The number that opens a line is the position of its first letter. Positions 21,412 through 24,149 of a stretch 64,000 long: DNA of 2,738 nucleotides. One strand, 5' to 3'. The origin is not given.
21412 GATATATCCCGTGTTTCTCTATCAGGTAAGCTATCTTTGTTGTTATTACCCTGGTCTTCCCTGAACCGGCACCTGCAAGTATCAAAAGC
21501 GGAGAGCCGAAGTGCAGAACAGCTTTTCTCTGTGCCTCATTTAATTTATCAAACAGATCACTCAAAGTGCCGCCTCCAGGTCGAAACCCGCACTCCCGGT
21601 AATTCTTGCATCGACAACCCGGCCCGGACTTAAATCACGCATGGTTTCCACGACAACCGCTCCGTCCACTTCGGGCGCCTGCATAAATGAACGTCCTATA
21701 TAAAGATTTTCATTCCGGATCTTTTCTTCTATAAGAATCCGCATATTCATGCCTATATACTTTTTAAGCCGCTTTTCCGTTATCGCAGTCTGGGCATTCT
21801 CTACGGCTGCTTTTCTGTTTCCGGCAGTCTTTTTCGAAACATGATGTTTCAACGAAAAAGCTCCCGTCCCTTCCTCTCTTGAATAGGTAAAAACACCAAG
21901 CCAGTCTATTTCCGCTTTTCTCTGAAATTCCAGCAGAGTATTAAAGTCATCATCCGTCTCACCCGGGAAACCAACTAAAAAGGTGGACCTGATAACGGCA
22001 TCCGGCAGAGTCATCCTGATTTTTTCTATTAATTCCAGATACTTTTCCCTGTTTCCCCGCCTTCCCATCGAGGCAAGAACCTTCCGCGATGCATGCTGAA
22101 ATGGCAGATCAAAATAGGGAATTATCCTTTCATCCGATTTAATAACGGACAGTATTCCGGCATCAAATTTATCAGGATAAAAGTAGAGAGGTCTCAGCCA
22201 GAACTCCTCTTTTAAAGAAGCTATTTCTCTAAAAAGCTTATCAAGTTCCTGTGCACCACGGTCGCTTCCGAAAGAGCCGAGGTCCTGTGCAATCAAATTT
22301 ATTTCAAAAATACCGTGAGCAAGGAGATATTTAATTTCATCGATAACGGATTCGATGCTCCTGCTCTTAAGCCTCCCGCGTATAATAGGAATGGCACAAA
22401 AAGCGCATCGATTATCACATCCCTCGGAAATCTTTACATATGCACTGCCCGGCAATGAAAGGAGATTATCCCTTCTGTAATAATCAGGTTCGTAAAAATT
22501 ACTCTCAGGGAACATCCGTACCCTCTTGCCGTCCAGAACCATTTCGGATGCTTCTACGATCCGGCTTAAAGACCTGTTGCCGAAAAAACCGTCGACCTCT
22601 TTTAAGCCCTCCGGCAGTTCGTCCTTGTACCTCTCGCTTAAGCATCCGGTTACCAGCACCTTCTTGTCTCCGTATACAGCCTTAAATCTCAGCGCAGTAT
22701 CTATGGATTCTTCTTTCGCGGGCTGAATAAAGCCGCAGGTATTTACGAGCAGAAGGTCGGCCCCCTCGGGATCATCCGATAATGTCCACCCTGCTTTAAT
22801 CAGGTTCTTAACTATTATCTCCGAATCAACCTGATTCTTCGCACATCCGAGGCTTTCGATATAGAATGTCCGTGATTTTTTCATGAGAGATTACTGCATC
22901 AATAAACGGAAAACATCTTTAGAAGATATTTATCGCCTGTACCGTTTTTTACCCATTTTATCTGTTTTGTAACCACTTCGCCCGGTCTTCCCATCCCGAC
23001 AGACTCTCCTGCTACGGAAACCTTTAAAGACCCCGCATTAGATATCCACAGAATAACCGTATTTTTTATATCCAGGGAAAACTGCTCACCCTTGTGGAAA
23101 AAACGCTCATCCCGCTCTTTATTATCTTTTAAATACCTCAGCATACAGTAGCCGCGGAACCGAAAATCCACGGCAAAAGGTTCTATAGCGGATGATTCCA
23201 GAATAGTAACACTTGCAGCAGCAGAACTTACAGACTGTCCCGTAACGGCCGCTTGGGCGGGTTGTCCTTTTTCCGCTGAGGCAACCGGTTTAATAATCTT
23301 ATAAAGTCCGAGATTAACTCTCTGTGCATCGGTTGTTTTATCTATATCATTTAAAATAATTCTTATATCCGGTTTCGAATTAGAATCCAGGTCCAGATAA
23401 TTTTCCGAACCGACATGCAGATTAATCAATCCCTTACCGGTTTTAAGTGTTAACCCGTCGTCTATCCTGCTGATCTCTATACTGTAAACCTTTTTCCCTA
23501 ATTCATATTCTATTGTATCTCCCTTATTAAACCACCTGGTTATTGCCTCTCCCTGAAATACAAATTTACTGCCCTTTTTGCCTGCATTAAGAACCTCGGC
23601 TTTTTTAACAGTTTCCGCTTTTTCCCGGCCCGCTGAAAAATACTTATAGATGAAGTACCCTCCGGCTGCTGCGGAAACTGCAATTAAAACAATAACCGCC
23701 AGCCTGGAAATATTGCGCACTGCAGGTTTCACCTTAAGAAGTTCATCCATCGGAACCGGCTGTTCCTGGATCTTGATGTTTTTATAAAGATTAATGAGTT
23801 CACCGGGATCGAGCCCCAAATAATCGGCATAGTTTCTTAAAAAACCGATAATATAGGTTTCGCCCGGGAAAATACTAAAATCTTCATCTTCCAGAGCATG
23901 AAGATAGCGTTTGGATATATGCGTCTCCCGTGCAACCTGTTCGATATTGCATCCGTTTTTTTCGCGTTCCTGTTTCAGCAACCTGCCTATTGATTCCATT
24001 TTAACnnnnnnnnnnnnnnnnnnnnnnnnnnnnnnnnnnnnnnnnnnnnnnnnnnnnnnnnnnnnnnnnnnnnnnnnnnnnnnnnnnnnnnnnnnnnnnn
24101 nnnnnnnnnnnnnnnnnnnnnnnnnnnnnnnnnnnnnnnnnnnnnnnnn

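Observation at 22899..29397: Co-directional envelope gene cluster: Ntn acylase, then a lectin-TPR-Zn-ribbon protein, then LolA-like, then RodZ-like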

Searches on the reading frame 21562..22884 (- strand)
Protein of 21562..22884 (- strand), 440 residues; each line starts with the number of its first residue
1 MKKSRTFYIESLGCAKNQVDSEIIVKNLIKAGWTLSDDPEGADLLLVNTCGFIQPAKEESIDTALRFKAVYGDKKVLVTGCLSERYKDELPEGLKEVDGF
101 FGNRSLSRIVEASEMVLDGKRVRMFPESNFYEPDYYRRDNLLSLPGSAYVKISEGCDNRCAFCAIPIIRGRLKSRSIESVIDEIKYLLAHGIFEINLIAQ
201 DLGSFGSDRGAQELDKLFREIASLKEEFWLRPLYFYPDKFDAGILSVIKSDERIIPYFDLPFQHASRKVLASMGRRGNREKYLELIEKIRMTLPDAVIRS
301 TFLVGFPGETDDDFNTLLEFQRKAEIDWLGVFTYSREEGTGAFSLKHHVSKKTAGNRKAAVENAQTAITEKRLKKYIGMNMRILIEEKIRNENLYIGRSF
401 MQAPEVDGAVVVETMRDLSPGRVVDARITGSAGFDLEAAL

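Call 4: search_protein_families(library=pfam, proteins=[window:21562-22884:-], max_evalue=0.01)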
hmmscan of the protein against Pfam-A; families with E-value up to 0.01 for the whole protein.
window:21562-22884:- (440 aa): 3 families
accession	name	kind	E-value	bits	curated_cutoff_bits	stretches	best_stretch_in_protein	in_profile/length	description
PF00919.26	UPF0004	-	3.4e-25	88.4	27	1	7-102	2-98/98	Uncharacterized protein family UPF0004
PF04055.27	Radical_SAM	-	4.5e-18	66.4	29.5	1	151-320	2-165/166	Radical SAM superfamily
PF18693.7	TRAM_2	-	8.6e-17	61.5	27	1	377-439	1-61/63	TRAM domain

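Call 5: search_protein_families(library=ncbifam, proteins=[window:21562-22884:-], max_evalue=0.01)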
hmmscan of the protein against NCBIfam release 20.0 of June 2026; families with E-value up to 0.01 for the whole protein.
window:21562-22884:- (440 aa): 23 families
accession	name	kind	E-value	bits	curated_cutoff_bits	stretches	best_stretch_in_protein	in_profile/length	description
TIGR01125.1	TIGR01125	equivalog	6.3e-129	430.8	356.95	1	9-436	4-430/432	30S ribosomal protein S12 methylthiotransferase RimO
TIGR00089.1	TIGR00089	subfamily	7.8e-113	377.5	251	1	6-437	1-428/429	MiaB/RimO family radical SAM methylthiotransferase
TIGR01574.1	miaB-methiolase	equivalog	8.8e-77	259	355.3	1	6-438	1-434/437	tRNA (N6-isopentenyl adenosine(37)-C2)-methylthiotransferase MiaB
TIGR01579.1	MiaB-like-C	equivalog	1.1e-75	255.5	357.05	1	9-401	1-396/416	tRNA (N(6)-L-threonylcarbamoyladenosine(37)-C(2))-methylthiotransferase MtaB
TIGR01578.1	MiaB-like-B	hypoth_equivalog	1e-63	215.6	314.7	1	7-431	2-411/421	tRNA (N(6)-L-threonylcarbamoyladenosine(37)-C(2))-methylthiotransferase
NF010916.0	PRK14336.1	equivalog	2.6e-46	158.3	606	2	145-439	123-411/418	tRNA (N6-isopentenyl adenosine(37)-C2)-methylthiotransferase MiaB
TIGR04014.1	B12_SAM_MJ_0865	equivalog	8.4e-16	57.8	360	1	147-328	160-340/434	methyl-coenzyme M reductase glutamine C-methyltransferase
TIGR04013.1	B12_SAM_MJ_1487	hypoth_equivalog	2.6e-12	46.3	251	1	148-321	152-330/382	TIGR04013 family B12-binding domain/radical SAM domain-containing protein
TIGR04479.1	bcpD_PhpK_rSAM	subfamily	9.6e-11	40.7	600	1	148-327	242-412/504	PhpK family radical SAM P-methyltransferase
TIGR03904.1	SAM_YgiQ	equivalog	2.5e-07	29.6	462.35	1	150-194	297-342/558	YgiQ family radical SAM protein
NF038361.1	rSAM_Sden_1168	equivalog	5.5e-07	28.5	575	1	151-340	286-467/560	Sden_1168 family B12-binding radical SAM P-methyltransferase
TIGR04295.1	B12_rSAM_oligo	hypoth_equivalog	7.2e-06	24.9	400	1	147-198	200-251/422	TIGR04295 family B12-binding domain-containing radical SAM protein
TIGR04072.2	rSAM_ladder_B12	equivalog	5.2e-05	22.1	360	1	148-189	181-223/443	lipid biosynthesis B12-binding/radical SAM protein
NF006064.0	PRK08207.2-2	equivalog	6.6e-05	22.1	504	1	149-376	148-378/465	coproporphyrinogen III oxidase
TIGR03471.1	HpnJ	equivalog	7.9e-05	21.7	577.6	1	152-331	202-372/472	hopanoid biosynthesis associated radical SAM protein HpnJ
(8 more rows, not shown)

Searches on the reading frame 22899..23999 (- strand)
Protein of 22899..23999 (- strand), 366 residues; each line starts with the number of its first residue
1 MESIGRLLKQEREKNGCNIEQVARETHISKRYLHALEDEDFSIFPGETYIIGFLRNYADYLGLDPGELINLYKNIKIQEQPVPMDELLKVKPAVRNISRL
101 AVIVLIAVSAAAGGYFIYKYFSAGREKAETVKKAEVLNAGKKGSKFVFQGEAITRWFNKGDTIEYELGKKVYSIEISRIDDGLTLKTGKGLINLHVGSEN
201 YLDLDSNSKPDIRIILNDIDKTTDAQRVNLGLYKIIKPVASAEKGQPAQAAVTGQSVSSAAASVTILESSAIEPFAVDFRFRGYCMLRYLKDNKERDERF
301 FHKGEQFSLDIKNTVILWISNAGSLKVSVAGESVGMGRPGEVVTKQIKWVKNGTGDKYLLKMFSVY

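Call 4: search_protein_families(library=pfam, proteins=[window:22899-23999:-], max_evalue=0.01)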
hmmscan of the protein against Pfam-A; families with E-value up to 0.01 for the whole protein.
window:22899-23999:- (366 aa): 5 families
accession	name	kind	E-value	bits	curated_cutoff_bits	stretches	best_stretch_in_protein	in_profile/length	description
PF13413.12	HTH_25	-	3.2e-24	85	24.6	1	7-67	1-61/62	Helix-turn-helix domain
PF12844.13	HTH_19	-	1.7e-10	41.1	30.2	1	5-72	1-62/64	Helix-turn-helix domain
PF13464.11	RodZ_C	-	9e-06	26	23.9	1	279-339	2-63/72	RodZ C-terminal domain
PF13560.12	HTH_31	-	1.9e-05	25.3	27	1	4-67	2-60/64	Helix-turn-helix domain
PF01381.28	HTH_3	-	0.00092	19.6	23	1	8-37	1-30/55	Helix-turn-helix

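Call 5: search_protein_families(library=ncbifam, proteins=[window:22899-23999:-], max_evalue=0.01)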
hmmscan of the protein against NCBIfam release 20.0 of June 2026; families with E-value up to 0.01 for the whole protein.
window:22899-23999:- (366 aa): 2 families
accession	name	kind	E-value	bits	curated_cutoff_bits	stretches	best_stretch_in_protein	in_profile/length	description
NF041534.1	rodZ_Strepcoccus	equivalog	1.2e-16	60.8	375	1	3-131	5-140/275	cytoskeleton protein RodZ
NF046032.1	TransRegSlrRBacil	equivalog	0.0084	16.2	250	0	4-37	2-35/149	HTH-type transcriptional regulator SlrR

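Call 18: search_solved_structures(query=window:22899-23999:-, max_evalue=0.01)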
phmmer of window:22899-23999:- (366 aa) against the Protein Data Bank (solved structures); distinct sequences matched with E-value up to 0.01: 2.
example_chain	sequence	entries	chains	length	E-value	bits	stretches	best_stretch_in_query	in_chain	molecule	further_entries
3fym_A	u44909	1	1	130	1.9e-08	37.2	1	1-90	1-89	Putative uncharacterized protein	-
2wus_R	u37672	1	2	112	3.5e-05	26.5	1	3-77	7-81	PUTATIVE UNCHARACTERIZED PROTEIN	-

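Call 31: find_related_loci(query=A4, collection=genome_contigs, flank=10000)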
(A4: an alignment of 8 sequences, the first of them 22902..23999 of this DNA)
Query A4 (366 aa) in genome_contigs; peptide patterns used: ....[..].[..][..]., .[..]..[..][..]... (x = any residue, [..] = any of these).
600 stretches matched a pattern (row limit reached: there are more); 546 encode a relative of the query (tblastn E <= 1e-3); the best 80 are kept; 80 distinct loci.
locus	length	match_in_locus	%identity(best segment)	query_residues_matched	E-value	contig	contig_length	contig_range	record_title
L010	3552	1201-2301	65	1-366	6e-161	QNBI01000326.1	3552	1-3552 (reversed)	MAG: Spirochaetes bacterium isolate B123_G9 B123_Guay9_scaffold_60681, whole genome shotgun sequence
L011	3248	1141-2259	47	1-364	2e-112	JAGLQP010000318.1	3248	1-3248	MAG: Spirochaetales bacterium isolate RS_8_6 ROV157_8.bin.6.fa_318, whole genome shotgun sequence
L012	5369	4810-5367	90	1-186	5e-110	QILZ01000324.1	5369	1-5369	MAG: Spirochaetales bacterium isolate SZUA-6 Ga0063293_10023168, whole genome shotgun sequence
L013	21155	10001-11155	48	1-366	4e-108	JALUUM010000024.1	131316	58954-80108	MAG: Spirochaetales bacterium isolate 128-326_metabat1_scaf2bin.014 128-326_scaffold_27_c1, whole genome shotgun sequenc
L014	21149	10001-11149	46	1-364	1e-107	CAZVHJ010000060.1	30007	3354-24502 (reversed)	MAG TPA_asm: uncultured Spirochaetaceae bacterium isolate binchicken_co178_254 genome assembly, contig: NODE_2208_length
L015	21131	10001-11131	46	1-364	8e-107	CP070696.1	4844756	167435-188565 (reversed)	MAG: Spirochaetaceae bacterium isolate bin59 chromosome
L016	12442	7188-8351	45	1-364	5e-105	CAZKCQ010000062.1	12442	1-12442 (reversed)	MAG TPA_asm: uncultured Spirochaetaceae bacterium isolate binchicken_co129_599 genome assembly, contig: NODE_15763_lengt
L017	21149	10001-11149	45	1-364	2e-104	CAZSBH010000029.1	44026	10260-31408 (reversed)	MAG TPA_asm: uncultured Spirochaetaceae bacterium isolate SRP214966_co2_439 genome assembly, contig: NODE_895_length_440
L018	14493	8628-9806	45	1-365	4e-103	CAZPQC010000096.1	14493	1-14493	MAG TPA_asm: uncultured Spirochaetaceae bacterium isolate binchicken_co34_125 genome assembly, contig: NODE_6943_length_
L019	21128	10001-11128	45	1-365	1e-102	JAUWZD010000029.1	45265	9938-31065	MAG: Spirochaetales bacterium isolate CSMAG_2727 CSMAG_2727_k141_938169_length_45265_cov_12.8939, whole genome shotgun s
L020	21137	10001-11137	43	1-366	7e-100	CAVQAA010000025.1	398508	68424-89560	MAG: uncultured Spirochaetota bacterium isolate MFD03726.bin.2.143 genome assembly, contig: contig_95911, whole genome s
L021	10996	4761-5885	43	1-366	4e-98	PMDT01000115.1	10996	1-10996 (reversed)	MAG: Spirochaetaceae bacterium isolate fen_1365 73.20120700_E2X.184_contig_21563, whole genome shotgun sequence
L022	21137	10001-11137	43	1-366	1e-97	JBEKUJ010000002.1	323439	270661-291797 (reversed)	MAG: Spirochaetia bacterium isolate SPRUCE 579 SPRUCE_579_2, whole genome shotgun sequence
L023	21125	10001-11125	43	1-366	9e-97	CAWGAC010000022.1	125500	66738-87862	MAG: uncultured Spirochaetota bacterium isolate MFD04408.bin.2.124 genome assembly, contig: contig_54058, whole genome s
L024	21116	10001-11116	42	1-366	3e-95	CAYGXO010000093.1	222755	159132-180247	MAG TPA_asm: uncultured Spirochaetaceae bacterium isolate ERP119294_co2_1 genome assembly, contig: k141_3205337, whole g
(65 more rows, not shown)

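Call 53: search_solved_structures(query=window:22899-23999:-, max_evalue=0.001, show_alignments=2)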
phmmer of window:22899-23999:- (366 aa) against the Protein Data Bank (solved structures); distinct sequences matched with E-value up to 0.001: 2.
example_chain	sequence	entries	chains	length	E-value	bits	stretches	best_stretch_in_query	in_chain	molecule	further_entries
3fym_A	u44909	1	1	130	1.9e-08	37.2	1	1-90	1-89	Putative uncharacterized protein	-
2wus_R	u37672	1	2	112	3.5e-05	26.5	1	3-77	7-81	PUTATIVE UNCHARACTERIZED PROTEIN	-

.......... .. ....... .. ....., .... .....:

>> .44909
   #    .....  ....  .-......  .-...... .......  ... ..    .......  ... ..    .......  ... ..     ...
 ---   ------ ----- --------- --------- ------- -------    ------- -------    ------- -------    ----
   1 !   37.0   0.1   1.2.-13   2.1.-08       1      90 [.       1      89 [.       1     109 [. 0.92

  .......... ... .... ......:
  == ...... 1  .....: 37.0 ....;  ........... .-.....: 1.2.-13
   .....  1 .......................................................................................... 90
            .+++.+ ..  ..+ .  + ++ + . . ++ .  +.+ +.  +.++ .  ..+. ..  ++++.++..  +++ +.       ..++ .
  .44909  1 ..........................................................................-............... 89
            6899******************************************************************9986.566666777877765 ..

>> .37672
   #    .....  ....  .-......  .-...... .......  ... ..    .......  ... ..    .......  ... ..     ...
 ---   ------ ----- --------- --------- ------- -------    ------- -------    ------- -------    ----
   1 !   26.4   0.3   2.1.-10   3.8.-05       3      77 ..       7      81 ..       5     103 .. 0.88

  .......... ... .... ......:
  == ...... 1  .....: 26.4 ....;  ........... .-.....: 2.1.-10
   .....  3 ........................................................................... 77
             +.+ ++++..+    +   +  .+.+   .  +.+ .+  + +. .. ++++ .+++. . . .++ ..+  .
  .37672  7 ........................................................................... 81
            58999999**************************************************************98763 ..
